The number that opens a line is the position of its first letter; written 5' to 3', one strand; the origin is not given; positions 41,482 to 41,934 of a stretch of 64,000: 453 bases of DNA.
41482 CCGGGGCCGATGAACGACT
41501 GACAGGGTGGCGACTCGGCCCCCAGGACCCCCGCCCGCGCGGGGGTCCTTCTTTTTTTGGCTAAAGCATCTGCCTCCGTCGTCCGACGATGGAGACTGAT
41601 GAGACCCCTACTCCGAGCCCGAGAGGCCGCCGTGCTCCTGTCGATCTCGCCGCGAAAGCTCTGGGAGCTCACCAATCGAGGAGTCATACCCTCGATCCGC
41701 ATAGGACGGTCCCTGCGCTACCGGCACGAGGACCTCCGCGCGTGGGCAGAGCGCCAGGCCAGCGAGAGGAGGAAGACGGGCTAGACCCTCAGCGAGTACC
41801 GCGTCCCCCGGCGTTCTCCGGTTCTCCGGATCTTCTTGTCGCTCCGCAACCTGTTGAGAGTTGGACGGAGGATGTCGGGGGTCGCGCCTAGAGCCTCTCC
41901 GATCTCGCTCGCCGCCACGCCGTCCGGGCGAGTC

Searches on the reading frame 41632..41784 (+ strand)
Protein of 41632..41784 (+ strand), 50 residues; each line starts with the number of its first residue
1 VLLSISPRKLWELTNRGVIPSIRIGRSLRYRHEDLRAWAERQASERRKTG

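Call 29: search_protein_families(library=pfam, proteins=[window:41632-41784:+], max_evalue=0.05)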
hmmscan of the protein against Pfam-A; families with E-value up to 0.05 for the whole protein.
window:41632-41784:+ (50 aa): 1 family
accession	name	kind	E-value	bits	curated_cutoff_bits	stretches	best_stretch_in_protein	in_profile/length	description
PF12728.13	HTH_17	-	7.4e-11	42.6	27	1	2-42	10-50/51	Helix-turn-helix domain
